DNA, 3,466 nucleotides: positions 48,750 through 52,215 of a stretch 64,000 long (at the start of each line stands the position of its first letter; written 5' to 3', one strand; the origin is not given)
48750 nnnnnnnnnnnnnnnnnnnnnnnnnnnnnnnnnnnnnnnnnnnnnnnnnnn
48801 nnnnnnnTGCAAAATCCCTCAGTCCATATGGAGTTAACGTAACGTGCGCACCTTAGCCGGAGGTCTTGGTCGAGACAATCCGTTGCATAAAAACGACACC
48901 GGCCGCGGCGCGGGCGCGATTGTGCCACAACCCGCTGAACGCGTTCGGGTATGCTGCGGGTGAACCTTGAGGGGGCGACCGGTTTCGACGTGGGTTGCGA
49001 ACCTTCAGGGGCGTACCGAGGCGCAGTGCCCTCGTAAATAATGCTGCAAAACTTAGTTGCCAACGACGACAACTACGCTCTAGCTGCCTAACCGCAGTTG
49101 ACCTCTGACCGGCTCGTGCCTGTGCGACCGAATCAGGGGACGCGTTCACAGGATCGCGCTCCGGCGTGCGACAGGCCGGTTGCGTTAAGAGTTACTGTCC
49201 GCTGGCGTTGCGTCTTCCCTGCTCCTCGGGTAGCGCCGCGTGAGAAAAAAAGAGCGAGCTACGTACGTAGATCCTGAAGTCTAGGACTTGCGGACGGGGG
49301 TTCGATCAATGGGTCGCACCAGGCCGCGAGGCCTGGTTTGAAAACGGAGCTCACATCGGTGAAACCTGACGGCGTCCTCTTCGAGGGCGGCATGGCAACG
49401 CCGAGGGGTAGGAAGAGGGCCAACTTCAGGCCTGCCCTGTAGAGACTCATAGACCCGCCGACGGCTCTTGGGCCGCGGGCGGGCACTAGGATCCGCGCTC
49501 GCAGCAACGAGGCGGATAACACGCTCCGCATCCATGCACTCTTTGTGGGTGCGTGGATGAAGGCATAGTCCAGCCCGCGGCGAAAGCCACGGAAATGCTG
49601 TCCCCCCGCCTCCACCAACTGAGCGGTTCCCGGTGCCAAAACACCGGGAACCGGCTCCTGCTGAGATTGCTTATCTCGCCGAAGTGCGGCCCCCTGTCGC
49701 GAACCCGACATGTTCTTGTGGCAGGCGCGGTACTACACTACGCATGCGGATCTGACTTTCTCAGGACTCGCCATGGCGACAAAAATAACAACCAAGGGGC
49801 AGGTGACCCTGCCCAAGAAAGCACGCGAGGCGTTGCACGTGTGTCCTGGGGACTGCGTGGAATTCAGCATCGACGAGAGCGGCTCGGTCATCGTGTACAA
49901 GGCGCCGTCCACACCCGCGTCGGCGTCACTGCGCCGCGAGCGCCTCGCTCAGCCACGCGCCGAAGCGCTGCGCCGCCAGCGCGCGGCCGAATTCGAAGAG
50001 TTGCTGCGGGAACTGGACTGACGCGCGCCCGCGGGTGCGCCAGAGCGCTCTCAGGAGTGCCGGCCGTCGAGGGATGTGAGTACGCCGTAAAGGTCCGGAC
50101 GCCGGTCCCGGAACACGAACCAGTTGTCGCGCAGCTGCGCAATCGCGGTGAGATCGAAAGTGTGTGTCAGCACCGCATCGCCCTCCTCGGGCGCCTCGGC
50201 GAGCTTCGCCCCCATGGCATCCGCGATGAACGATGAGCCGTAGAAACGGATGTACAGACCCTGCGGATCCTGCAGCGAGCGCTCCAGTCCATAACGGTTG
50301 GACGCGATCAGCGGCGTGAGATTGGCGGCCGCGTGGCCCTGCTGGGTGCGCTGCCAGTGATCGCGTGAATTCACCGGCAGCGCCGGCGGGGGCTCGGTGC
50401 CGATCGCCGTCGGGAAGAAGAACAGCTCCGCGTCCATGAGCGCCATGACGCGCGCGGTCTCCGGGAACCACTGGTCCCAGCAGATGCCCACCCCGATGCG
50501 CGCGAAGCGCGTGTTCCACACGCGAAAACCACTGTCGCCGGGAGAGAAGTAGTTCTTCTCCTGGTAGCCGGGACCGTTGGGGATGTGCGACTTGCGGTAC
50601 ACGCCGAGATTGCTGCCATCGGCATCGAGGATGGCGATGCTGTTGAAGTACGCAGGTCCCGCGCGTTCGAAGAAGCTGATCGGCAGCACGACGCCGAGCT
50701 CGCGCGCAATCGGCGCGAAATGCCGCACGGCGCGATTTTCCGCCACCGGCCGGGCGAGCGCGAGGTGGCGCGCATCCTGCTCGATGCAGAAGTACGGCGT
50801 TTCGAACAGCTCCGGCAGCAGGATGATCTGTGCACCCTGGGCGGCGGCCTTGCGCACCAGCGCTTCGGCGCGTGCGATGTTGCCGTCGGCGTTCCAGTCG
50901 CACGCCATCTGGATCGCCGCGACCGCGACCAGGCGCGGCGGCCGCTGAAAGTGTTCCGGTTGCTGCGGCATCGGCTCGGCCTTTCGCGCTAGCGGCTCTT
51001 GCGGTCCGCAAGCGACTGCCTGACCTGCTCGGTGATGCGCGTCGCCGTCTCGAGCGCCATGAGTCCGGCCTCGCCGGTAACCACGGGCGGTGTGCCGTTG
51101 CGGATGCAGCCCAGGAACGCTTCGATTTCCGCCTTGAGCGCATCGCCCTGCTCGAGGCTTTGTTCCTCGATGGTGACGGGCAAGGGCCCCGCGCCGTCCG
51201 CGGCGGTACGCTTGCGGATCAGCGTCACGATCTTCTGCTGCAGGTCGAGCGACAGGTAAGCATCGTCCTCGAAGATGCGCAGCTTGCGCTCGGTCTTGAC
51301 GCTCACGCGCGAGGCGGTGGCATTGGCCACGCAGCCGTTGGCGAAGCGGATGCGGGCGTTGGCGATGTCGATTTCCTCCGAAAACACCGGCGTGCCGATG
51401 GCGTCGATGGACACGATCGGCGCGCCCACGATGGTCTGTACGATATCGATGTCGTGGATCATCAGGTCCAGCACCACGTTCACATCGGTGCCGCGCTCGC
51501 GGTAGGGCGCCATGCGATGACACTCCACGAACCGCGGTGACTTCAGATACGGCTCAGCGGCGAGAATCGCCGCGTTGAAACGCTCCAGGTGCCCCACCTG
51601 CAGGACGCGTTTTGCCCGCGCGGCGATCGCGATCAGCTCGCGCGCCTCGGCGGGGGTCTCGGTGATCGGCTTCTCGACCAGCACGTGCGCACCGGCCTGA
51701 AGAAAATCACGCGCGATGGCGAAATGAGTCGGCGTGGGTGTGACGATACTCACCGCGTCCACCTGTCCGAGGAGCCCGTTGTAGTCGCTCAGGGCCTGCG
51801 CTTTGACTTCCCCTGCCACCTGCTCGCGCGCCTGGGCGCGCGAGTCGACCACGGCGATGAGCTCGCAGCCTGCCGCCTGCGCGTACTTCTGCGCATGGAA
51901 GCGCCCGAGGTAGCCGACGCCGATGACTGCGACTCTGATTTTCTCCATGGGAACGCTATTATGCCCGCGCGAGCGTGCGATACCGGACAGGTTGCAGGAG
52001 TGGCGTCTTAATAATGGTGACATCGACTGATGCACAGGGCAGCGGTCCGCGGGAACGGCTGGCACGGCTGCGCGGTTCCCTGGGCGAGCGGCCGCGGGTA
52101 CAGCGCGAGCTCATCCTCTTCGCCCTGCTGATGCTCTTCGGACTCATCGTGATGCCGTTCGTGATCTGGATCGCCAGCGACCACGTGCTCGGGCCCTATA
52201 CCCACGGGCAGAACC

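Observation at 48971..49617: tmRNA (ssrA) gene split in its T-loop by a 294-nt group I (IC3-like) intron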

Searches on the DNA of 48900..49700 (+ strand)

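Call 4: search_rna_families(source=window, start=48900, end=49700, threshold=evalue, max_evalue=10, show_alignments=5)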
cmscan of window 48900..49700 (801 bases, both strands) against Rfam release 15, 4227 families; matches with E-value up to 10: 7.
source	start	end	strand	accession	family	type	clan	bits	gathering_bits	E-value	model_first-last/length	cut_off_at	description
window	48978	49308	+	RF00023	tmRNA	Gene;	CL00001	148.4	47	3.2e-60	1-374/374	no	transfer-messenger RNA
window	48900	49091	+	RF04321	tmRNA_permuted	Gene;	-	41.4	47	8.9e-07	83-213/213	5'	permuted transfer-messenger RNA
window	49494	49554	+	RF02889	Sr006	Gene; sRNA;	-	23.2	100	0.24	1-124/124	no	Pseudomonas sRNA 6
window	49587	49661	+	RF02833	Scr3202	Gene; sRNA;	-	17.6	52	7.6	1-95/95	no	Streptomyces RNA 3202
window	49273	49346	+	RF01044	mir-345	Gene; miRNA;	-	14.2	65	6.8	1-91/91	no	mir-345 microRNA precursor family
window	48928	49069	-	RF00457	IRES_mnt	Cis-reg; IRES;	-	13.1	100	0.85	1-203/203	no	Mnt IRES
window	49561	49593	-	RF01687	Acido-Lenti-1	Gene; sRNA;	-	11.5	37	9.6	1-46/46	no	Acido-Lenti-1 RNA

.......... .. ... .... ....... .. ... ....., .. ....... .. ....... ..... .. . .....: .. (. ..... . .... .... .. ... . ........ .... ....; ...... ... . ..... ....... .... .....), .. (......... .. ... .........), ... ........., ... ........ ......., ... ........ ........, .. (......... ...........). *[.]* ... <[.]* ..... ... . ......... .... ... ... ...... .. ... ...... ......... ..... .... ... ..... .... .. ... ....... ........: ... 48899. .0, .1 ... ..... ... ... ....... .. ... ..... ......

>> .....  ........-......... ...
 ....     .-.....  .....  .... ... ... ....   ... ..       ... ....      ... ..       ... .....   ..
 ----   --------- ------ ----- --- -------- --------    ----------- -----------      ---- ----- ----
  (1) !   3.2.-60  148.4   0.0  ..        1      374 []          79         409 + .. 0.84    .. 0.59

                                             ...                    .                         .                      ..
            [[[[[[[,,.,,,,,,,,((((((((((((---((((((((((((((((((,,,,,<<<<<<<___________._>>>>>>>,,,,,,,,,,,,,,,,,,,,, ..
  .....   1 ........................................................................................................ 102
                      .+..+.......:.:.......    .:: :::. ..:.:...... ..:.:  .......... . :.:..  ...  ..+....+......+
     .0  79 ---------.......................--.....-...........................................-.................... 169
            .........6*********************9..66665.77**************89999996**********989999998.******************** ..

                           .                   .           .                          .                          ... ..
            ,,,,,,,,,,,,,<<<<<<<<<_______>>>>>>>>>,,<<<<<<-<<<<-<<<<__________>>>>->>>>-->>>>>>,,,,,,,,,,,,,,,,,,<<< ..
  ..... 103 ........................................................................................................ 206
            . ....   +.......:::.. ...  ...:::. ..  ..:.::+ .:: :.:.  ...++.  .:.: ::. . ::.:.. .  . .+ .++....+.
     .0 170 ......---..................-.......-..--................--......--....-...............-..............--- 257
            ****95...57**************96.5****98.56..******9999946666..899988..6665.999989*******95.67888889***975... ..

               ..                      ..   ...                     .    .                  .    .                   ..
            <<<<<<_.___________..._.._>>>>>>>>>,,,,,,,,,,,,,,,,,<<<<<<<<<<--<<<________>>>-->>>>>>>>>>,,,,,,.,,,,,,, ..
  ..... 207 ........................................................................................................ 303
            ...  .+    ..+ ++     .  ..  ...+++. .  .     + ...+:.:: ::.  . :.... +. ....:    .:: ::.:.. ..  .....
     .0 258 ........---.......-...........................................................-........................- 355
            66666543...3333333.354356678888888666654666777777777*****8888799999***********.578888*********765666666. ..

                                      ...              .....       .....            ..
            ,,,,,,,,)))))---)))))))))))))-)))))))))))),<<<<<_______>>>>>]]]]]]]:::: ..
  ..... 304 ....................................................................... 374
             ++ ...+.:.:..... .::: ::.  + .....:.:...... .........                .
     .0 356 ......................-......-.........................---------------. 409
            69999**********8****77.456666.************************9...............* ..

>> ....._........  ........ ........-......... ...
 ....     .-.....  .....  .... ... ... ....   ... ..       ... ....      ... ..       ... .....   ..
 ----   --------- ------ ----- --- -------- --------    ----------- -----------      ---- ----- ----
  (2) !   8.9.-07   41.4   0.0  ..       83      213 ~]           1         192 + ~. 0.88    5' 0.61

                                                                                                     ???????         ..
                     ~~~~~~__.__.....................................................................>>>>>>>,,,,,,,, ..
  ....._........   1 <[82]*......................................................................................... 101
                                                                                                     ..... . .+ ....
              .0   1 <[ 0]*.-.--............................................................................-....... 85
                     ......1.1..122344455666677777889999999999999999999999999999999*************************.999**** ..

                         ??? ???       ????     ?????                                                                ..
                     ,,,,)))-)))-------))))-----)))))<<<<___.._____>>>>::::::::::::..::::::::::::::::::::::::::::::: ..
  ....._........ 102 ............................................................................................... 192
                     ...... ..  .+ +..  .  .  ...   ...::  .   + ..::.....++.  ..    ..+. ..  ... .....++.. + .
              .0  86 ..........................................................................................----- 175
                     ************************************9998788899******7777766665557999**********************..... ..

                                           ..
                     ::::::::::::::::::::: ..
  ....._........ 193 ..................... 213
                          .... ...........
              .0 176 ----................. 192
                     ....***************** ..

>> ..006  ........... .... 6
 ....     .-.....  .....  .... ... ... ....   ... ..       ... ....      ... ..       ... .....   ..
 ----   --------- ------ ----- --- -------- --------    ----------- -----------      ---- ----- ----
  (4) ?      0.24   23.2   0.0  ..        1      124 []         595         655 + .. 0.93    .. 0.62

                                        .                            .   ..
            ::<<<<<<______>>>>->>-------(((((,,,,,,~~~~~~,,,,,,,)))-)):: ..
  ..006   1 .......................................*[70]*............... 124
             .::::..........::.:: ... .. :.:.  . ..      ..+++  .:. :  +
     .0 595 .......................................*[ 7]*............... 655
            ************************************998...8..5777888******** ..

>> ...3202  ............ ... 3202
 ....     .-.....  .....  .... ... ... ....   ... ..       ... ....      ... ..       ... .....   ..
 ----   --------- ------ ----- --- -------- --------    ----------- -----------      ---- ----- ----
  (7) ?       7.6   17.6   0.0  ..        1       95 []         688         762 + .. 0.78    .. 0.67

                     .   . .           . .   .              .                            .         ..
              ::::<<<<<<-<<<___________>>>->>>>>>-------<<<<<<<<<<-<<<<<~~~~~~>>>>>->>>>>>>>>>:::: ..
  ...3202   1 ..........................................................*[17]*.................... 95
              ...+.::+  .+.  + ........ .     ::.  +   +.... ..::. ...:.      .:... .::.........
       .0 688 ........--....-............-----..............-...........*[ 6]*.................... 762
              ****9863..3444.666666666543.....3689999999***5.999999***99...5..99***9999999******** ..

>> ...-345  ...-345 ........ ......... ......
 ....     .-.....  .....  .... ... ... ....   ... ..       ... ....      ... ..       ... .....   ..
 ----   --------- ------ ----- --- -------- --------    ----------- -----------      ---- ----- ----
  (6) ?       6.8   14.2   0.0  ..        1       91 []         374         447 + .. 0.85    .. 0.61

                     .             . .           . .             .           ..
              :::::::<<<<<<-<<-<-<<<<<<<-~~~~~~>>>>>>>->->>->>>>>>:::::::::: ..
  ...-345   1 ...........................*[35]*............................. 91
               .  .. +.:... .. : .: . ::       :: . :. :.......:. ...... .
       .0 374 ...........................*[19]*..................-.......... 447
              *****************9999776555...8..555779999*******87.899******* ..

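Call 36: search_dna_similar(query=window:49299-49604:+, collection=phages, mode=distant, max_evalue=0.01, max_rows=15)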
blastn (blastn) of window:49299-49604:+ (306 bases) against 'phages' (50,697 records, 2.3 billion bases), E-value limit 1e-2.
No match.

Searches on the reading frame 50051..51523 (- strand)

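Call 42: search_protein_families(library=pfam, proteins=[window:50051-51523:-], max_evalue=0.001)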
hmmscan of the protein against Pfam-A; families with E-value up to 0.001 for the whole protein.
window:50051-51523:- (490 aa): 1 family
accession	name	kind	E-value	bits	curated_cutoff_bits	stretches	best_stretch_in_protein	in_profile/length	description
PF00795.27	CN_hydrolase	-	1.5e-52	178.9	23.2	1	201-465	2-255/256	Carbon-nitrogen hydrolase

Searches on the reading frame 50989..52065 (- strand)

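Call 42: search_protein_families(library=pfam, proteins=[window:50989-52065:-], max_evalue=0.001)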
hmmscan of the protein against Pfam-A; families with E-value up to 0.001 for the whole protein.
window:50989-52065:- (358 aa): 3 families
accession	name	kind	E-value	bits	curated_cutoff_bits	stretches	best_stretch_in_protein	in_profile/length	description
PF01408.29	GFO_IDH_MocA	-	9.8e-31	107.4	24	1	43-159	1-120/120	Oxidoreductase family, NAD-binding Rossmann fold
PF02894.22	GFO_IDH_MocA_C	-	1.3e-12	48.4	22.9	1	196-350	41-212/218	Oxidoreductase family, C-terminal alpha/beta domain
PF22725.1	GFO_IDH_MocA_C3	-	1e-09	38.9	27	1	193-265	41-117/124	GFO/IDH/MocA C-terminal domain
